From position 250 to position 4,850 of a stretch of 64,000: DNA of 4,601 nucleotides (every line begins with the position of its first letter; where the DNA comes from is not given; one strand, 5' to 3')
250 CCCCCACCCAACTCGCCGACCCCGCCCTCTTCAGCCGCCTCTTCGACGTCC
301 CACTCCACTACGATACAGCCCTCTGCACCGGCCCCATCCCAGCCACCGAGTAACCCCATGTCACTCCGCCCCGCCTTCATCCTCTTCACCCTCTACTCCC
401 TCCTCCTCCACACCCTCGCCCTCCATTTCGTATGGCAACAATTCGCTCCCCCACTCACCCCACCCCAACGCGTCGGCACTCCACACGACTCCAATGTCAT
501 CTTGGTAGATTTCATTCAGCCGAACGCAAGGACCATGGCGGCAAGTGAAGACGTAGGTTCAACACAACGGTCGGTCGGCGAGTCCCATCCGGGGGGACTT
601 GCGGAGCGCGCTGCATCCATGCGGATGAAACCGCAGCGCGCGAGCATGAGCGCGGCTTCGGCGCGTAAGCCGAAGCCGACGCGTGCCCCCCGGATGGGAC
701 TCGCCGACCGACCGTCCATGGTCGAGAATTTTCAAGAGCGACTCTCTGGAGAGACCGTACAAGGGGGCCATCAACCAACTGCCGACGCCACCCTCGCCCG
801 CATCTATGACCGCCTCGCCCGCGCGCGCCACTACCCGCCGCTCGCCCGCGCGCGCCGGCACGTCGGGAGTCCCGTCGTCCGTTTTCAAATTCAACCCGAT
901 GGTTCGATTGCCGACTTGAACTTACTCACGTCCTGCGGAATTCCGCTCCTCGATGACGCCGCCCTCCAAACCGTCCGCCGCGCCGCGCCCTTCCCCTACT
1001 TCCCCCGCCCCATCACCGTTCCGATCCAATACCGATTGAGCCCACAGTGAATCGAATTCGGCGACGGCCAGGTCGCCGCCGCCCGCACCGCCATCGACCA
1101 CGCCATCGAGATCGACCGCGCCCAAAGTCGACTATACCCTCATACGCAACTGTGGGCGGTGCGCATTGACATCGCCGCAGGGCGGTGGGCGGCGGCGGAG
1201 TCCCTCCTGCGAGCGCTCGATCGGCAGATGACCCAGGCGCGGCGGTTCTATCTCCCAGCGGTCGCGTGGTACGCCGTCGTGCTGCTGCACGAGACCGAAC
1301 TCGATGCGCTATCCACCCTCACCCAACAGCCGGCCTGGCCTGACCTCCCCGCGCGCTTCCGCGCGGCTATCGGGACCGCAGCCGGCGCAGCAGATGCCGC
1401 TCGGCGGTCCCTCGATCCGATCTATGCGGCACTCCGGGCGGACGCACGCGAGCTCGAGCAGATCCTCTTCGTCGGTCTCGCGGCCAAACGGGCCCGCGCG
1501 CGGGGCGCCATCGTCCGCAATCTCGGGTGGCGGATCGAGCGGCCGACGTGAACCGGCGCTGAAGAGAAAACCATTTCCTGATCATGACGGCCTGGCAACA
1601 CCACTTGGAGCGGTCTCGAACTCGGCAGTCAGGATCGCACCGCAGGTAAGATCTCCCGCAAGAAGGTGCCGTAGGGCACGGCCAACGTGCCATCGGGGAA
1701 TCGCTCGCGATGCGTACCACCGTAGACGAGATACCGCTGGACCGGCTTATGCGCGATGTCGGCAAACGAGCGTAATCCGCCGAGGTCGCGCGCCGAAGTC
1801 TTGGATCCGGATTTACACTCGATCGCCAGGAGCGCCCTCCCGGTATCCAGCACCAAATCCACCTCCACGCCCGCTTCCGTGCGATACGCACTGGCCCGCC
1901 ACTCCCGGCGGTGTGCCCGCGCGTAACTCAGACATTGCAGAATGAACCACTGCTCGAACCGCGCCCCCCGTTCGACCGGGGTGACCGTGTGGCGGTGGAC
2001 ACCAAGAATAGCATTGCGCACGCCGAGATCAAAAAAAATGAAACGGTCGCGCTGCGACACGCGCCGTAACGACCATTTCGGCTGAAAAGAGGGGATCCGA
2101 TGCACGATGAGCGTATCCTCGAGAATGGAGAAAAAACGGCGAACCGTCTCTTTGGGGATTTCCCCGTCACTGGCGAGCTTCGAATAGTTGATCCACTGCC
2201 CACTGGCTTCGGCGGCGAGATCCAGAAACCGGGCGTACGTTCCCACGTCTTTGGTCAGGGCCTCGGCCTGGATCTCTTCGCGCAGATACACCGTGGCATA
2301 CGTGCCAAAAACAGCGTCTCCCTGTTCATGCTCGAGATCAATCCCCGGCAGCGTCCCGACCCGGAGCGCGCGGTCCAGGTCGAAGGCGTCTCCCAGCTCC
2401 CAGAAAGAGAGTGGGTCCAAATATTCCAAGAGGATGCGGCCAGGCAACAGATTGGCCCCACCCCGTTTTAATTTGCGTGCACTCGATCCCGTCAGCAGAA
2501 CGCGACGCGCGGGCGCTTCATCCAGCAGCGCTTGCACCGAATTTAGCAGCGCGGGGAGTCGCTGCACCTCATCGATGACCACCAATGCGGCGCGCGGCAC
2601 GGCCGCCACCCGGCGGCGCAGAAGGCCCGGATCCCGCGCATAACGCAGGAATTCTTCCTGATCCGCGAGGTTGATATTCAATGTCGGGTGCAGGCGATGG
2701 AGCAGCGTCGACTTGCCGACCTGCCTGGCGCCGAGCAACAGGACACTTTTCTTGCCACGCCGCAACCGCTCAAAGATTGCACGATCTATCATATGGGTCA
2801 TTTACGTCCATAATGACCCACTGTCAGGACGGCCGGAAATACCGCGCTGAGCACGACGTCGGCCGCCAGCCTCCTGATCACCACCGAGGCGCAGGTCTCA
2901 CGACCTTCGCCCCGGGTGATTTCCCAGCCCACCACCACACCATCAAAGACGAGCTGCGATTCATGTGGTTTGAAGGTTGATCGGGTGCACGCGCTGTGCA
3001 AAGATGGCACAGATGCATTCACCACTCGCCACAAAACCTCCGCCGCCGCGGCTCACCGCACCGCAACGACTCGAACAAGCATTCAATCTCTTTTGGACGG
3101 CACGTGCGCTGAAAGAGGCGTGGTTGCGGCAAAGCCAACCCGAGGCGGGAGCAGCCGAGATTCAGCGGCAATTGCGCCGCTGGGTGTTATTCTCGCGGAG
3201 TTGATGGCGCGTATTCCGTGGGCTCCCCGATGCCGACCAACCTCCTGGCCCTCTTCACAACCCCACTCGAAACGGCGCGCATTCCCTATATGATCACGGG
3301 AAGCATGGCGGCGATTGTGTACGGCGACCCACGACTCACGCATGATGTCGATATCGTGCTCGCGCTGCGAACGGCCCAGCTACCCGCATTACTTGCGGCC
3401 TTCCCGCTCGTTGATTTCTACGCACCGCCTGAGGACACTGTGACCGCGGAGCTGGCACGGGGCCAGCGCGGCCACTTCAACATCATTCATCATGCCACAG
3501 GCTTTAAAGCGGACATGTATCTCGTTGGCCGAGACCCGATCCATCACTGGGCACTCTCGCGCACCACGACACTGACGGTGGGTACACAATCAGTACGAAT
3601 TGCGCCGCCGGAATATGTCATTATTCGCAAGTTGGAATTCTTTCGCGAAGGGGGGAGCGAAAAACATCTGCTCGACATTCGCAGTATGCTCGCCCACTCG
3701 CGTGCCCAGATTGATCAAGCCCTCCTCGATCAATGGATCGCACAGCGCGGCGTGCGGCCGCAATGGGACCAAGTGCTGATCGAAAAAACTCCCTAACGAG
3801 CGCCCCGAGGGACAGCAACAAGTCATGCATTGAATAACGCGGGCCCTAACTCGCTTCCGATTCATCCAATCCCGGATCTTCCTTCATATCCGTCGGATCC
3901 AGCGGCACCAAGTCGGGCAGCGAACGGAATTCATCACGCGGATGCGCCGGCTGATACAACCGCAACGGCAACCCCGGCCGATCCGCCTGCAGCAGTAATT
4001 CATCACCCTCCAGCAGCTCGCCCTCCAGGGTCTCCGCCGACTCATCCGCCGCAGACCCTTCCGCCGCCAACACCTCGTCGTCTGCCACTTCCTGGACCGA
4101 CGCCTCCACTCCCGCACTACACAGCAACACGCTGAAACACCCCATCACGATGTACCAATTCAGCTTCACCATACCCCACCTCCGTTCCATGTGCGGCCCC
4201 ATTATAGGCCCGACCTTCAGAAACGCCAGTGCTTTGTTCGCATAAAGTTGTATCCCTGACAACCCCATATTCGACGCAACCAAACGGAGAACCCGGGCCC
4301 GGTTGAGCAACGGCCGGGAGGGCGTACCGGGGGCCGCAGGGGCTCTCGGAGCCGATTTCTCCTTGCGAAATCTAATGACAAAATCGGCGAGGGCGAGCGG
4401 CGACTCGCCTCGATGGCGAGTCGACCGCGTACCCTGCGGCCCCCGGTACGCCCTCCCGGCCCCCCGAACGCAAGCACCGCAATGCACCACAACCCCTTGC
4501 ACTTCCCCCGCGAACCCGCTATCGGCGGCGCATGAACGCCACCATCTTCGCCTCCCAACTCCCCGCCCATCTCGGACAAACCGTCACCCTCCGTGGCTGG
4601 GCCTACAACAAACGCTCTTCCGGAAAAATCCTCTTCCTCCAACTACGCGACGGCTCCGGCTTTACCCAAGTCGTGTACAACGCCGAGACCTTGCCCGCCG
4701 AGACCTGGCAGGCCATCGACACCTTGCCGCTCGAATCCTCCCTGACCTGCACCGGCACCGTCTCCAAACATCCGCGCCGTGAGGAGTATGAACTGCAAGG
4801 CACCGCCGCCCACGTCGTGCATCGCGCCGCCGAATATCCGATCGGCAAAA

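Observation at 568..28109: Family 1: three ~150-nt elements with unrelated stems but conserved junction sequences (568-714, 4312-4461, 27958-28109)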

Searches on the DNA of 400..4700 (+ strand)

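Call 15: search_rna_families(source=window, start=400, end=4700, threshold=evalue, max_evalue=10, show_alignments=3)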
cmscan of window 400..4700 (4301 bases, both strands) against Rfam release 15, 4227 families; matches with E-value up to 10: 2.
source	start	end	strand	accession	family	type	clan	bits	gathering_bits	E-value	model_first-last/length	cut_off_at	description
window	1462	1563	+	RF00434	BTE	Cis-reg;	-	18.3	45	1.9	1-99/99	no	Luteovirus cap-independent translation element (BTE)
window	4159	4310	-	RF02195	TP53TG1_1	Gene; lncRNA;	-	17.5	40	3.7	1-153/153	no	TP53 target 1 conserved region 1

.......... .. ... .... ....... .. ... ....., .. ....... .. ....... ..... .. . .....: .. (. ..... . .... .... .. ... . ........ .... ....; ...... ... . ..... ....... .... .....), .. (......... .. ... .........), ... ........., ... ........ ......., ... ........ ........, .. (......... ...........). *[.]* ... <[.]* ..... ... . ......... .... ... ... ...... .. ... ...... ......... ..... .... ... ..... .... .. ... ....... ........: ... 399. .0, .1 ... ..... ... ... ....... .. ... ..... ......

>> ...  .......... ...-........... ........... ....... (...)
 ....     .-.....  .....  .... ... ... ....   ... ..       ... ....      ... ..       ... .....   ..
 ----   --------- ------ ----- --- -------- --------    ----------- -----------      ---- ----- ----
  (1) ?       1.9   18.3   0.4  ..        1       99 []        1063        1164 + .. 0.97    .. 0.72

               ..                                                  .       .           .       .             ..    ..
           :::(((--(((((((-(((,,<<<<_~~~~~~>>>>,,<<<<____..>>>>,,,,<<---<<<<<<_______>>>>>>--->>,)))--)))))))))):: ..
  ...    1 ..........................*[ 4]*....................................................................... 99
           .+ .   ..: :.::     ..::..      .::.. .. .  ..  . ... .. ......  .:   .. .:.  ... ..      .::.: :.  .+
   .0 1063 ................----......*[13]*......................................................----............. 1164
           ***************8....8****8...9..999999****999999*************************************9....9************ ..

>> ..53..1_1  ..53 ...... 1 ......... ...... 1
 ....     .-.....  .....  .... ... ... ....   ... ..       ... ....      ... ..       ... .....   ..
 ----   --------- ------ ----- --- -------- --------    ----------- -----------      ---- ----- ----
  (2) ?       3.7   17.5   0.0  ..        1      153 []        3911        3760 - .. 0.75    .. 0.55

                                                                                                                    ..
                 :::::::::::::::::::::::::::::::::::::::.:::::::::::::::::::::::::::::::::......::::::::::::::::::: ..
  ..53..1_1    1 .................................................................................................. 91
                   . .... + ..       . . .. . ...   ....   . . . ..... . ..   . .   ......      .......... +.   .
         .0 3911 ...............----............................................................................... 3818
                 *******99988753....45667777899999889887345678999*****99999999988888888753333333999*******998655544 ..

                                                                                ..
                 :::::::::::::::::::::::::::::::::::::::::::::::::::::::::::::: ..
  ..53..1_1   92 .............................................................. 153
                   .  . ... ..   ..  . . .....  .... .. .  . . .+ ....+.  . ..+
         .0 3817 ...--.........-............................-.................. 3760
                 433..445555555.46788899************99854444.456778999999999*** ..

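Call 37: build_rna_model(alignment_id=A3, structure=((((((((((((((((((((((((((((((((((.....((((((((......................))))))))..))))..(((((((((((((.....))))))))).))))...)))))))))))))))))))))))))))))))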
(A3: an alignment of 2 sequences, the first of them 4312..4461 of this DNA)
Model R1 built from alignment A3 (2 sequences, 150 columns); structure: as given.
model positions 150; base pairs 55; branch points 1; effective number of sequences 0.57; information 0.589 bits per position. Calibrated on 0.2 Mb of random sequence (short: E-values are rough).
structure used (alignment columns):
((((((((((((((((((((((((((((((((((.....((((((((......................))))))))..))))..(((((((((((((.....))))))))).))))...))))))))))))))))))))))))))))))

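Call 38: search_with_rna_model(model_id=R1, source=window, filters=off, max_evalue=10, make_alignment=true, show_alignments=4)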
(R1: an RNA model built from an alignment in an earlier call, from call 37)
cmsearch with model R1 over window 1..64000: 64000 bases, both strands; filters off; matches with E-value up to 10: 64.
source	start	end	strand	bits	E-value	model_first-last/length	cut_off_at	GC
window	4312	4461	+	176.1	1.1e-34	1-150/150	no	0.71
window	27959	28108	+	174.3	2.6e-34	1-150/150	no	0.68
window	567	715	+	83.1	2.4e-15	1-150/150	no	0.72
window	27959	28108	-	66.7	6.2e-12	1-150/150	no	0.68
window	4312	4461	-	61.6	7.1e-11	1-150/150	no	0.71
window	566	716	-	47.9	5e-08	1-150/150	no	0.72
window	25399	25461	-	30.1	0.00025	1-150/150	no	0.63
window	25399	25461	+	28.7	0.00049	1-150/150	no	0.63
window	27068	27180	+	19.4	0.042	1-150/150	no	0.63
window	27068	27180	-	19.3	0.045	1-150/150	no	0.63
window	27741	27878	+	17.7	0.095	1-150/150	no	0.56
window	34440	34583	-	16.8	0.15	1-150/150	no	0.62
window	60491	60529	-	16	0.22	1-150/150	no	0.56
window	27741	27878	-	15.2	0.32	1-150/150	no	0.56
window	20475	20514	-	15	0.35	1-150/150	no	0.75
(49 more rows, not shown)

Alignment A4: 64 matches aligned to the model, 288 columns, each read 5' to 3' on its own strand. Consensus structure (alignment columns), stored with it:
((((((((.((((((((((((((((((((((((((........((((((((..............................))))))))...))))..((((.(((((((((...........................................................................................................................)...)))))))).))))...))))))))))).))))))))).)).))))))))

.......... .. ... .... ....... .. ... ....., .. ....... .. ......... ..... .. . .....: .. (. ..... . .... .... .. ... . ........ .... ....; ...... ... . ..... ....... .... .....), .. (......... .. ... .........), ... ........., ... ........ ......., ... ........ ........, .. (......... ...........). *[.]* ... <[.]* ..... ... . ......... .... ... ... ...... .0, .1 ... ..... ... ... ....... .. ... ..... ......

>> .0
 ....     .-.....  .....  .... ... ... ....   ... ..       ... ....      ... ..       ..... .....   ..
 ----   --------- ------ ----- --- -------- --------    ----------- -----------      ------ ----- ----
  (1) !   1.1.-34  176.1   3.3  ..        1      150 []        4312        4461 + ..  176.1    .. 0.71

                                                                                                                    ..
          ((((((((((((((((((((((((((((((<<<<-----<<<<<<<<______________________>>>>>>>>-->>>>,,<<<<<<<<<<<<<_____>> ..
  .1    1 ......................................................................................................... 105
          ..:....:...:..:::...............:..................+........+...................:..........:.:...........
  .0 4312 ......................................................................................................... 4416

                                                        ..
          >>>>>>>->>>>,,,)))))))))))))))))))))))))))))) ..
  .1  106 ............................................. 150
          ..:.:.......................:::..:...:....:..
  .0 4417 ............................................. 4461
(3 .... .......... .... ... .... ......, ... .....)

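Call 42: search_with_rna_model(model_id=R1, sources=[L124, L125, L126, L127], filters=off, max_evalue=1)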
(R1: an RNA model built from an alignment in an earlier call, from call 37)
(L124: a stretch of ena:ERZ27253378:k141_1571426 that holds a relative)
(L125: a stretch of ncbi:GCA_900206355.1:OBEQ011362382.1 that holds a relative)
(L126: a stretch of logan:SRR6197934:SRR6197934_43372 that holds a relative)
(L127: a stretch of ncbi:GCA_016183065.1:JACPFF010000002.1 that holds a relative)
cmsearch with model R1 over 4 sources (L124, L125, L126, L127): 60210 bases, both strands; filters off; matches with E-value up to 1: 6.
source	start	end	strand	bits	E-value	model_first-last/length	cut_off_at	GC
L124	13344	13489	-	45.9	1.2e-07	1-150/150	no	0.65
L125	9669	9814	-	45.9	1.2e-07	1-150/150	no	0.65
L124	13344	13489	+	39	3.4e-06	1-150/150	no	0.65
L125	9669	9814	+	39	3.4e-06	1-150/150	no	0.65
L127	7711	7834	+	20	0.031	1-150/150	no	0.68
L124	2824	2887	+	13.1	0.81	1-150/150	no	0.64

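Call 52: search_with_rna_model(model_id=R1, sources=[L128, L129, L130], filters=off, max_evalue=1)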
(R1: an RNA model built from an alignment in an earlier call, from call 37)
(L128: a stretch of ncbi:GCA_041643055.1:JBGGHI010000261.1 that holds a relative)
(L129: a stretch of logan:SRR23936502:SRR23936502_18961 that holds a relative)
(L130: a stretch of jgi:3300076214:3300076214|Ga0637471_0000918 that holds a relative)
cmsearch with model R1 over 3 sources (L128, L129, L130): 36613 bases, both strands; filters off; matches with E-value up to 1: 3.
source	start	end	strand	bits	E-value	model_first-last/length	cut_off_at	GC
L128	2463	2626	+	30.1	0.00014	1-150/150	no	0.61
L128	2463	2626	-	20.6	0.014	1-150/150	no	0.61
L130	9712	9750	-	12.1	0.82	40-78/150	no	0.69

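Call 70: search_with_rna_model(model_id=R1, sources=[L131, L134, L133], filters=off, max_evalue=0.1)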
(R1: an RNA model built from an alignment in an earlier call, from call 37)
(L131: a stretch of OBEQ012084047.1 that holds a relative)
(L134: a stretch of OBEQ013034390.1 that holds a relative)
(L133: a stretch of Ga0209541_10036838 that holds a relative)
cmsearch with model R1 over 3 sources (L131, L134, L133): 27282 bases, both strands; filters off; matches with E-value up to 0.1: 14.
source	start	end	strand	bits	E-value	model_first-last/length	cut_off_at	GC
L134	2896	3041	+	47.5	2.6e-08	1-150/150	no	0.59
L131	2949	3094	-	45.1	8.3e-08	1-150/150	no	0.63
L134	2897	3040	-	36.3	5.6e-06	1-150/150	no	0.6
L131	2949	3094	+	33.8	1.8e-05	1-150/150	no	0.63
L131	13914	13984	-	27.9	0.00031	1-150/150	no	0.54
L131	13711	13767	+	27.8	0.00033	1-150/150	no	0.44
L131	13921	13977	+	27.8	0.00033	1-150/150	no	0.44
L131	13711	13767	-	27.3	0.00041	1-150/150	no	0.44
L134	1401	1521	-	22.8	0.0036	1-150/150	no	0.65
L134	182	301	+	21.2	0.0075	1-150/150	no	0.63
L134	4042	4088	-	18.6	0.026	1-150/150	no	0.6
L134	52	138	+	18.6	0.026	1-150/150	no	0.41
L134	4042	4088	+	18.2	0.033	1-150/150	no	0.6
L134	1401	1521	+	17.6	0.044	1-150/150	no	0.65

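Call 85: search_with_rna_model(model_id=R1, source=window, filters=default, max_evalue=1e-13, make_alignment=true)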
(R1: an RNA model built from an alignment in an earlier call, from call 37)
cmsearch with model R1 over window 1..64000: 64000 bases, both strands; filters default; matches with E-value up to 1e-13: 3.
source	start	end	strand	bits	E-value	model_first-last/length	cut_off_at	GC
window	4312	4461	+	176.1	1.1e-34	1-150/150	no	0.71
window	27959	28108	+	174.3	2.6e-34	1-150/150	no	0.68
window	567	715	+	83.2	2.3e-15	1-150/150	no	0.72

Alignment A12: 3 matches aligned to the model, 152 columns, each read 5' to 3' on its own strand. Consensus structure (alignment columns), stored with it:
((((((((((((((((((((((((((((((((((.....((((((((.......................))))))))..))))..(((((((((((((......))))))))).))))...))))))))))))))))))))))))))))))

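Call 91: search_dna_similar(query=window:4337-4436:+, collection=plasmids, mode=distant, max_evalue=0.01, max_rows=10)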
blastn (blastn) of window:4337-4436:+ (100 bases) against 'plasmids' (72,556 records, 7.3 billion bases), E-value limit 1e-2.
No match.

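Call 92: search_dna_similar(query=window:4337-4436:+, collection=phages, mode=distant, max_evalue=0.01, max_rows=10)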
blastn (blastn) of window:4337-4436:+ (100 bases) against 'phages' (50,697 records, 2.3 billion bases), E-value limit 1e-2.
No match.

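Call 93: build_rna_model(alignment_id=A12)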
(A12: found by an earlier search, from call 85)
Model R2 built from alignment A12 (3 sequences, 152 columns); structure: stored with the alignment.
model positions 150; base pairs 55; branch points 1; effective number of sequences 0.81; information 0.59 bits per position. Calibrated on 0.2 Mb of random sequence (short: E-values are rough).
structure used (alignment columns):
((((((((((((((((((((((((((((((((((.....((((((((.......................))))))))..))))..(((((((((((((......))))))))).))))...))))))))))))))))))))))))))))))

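Call 97: search_with_rna_model(model_id=R2, sources=[L124, L127, L128, L130, L131, L134, L135, L136, L139], filters=default, max_evalue=1)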
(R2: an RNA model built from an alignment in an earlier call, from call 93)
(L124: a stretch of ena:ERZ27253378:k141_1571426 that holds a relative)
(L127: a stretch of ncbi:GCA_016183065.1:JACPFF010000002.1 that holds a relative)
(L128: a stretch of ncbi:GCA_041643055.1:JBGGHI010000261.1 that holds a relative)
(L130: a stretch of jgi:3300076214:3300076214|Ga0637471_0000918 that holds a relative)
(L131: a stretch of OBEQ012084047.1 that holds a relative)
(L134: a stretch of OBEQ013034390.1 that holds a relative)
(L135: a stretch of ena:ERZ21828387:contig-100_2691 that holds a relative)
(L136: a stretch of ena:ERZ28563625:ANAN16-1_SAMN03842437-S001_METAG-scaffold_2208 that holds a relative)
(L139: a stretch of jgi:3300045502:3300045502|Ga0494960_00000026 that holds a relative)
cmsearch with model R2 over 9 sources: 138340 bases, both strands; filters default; matches with E-value up to 1: 7.
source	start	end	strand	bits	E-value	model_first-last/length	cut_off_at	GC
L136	1892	2034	-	67.8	1.4e-11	1-150/150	no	0.5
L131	2949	3094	-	46.9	2.4e-07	1-150/150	no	0.63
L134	2676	2812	-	32.4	0.00021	1-150/150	no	0.58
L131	3187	3323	+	27.1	0.0026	1-150/150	no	0.55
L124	13575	13711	+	25.1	0.0066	1-150/150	no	0.56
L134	182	301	+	21.7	0.032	1-150/150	no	0.63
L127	7711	7834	+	16.4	0.37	1-150/150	no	0.68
